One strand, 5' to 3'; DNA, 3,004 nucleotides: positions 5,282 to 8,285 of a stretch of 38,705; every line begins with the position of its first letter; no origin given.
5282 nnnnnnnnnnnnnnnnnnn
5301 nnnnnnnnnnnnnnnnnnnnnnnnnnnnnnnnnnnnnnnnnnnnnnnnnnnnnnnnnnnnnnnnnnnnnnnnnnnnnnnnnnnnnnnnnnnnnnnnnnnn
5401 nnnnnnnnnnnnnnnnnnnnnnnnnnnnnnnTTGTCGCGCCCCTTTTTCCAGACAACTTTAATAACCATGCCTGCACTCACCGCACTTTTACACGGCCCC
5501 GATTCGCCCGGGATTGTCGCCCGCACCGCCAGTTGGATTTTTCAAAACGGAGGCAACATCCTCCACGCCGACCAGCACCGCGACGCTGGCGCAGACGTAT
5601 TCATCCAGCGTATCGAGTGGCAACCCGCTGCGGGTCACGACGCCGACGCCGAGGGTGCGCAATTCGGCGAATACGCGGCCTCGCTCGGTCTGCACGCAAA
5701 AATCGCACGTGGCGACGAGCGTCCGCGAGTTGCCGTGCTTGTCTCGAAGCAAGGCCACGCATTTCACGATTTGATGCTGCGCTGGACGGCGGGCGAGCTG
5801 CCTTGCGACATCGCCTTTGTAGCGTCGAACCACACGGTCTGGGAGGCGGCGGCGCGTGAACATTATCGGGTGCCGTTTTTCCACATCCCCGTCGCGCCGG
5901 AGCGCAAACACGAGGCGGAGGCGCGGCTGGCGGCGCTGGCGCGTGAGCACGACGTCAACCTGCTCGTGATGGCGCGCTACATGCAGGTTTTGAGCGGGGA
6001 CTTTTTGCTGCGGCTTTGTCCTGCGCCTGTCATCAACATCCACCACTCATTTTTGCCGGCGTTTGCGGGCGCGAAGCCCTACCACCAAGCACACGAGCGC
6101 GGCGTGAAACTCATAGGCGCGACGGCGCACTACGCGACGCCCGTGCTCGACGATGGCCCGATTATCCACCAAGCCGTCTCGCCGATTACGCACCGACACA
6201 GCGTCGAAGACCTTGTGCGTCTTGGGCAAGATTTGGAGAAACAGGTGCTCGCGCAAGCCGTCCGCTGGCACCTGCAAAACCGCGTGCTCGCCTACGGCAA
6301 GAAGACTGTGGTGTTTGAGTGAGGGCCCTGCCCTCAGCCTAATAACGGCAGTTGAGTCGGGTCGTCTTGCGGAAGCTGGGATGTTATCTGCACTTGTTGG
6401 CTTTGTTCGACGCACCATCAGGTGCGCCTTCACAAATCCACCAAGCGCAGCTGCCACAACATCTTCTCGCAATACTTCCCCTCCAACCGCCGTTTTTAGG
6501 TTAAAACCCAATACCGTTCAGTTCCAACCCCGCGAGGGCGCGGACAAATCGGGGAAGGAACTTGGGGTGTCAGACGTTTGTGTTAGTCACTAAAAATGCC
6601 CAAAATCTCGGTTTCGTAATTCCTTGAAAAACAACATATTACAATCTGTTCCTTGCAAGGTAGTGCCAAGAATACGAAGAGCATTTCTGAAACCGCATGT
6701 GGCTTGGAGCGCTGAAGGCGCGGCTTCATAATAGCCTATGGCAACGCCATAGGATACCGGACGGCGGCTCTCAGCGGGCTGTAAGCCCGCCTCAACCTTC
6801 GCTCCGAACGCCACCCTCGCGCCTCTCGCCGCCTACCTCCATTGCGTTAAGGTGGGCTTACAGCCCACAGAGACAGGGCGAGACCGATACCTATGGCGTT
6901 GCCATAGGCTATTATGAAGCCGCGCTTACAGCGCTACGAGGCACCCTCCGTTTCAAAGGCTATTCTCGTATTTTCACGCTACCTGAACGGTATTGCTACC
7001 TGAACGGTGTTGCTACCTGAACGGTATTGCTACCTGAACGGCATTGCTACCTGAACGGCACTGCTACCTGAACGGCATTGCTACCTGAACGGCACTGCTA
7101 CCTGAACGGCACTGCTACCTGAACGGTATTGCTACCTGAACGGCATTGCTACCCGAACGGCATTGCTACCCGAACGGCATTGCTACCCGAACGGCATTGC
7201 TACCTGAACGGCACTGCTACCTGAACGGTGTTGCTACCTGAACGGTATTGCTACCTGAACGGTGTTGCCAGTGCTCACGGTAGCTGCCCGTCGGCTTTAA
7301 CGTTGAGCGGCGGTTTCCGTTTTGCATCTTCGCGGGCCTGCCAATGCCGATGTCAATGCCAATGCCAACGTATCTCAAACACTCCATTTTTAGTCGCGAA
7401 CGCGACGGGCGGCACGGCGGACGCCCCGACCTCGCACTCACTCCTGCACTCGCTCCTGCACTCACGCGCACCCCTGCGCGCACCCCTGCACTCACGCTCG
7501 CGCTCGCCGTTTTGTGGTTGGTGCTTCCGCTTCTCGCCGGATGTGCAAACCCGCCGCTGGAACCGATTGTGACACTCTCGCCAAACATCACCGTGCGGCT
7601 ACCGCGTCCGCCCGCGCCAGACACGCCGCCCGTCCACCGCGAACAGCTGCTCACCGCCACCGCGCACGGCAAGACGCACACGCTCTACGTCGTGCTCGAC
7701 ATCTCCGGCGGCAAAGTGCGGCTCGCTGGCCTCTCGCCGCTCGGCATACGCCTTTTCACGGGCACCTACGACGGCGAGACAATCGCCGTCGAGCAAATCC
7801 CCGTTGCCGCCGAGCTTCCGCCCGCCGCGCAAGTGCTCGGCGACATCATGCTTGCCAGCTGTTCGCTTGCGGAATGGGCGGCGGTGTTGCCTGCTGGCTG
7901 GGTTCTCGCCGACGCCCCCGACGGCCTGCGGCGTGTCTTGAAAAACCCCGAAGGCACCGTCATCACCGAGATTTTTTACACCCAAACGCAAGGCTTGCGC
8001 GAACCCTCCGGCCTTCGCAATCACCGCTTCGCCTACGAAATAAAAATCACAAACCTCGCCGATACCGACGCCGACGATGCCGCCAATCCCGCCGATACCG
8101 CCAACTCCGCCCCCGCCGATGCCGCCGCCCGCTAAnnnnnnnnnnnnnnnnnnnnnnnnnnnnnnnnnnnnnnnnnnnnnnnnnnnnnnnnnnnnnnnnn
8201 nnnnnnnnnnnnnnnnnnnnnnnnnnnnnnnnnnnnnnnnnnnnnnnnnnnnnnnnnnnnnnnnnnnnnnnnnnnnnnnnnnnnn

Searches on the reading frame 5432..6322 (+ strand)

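Call 59: search_protein_families(library=pfam, proteins=[window:5432-6322:+], max_evalue=0.001)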
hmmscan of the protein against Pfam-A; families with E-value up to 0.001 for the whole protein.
window:5432-6322:+ (296 aa): 1 family
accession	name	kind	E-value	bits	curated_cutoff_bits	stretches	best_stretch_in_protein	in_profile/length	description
PF00551.24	Formyl_trans_N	-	1.5e-36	126.3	26.1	1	99-277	2-181/181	Formyl transferase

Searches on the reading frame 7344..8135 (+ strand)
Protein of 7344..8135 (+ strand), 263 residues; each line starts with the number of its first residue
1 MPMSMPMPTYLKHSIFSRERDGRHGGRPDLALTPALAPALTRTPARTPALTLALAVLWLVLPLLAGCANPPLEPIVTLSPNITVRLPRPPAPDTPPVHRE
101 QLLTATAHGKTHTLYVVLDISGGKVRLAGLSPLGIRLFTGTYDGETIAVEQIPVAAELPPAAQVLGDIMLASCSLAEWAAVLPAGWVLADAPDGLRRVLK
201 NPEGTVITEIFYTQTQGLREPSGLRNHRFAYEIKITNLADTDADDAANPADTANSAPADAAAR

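Call 59: search_protein_families(library=pfam, proteins=[window:7344-8135:+], max_evalue=0.001)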
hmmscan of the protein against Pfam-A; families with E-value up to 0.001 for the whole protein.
window:7344-8135:+ (263 aa): 1 family
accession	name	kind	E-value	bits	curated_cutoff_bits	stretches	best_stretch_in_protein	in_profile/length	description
PF11659.14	DUF3261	-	6e-28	97.9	22.3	1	99-238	2-136/137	Protein of unknown function (DUF3261)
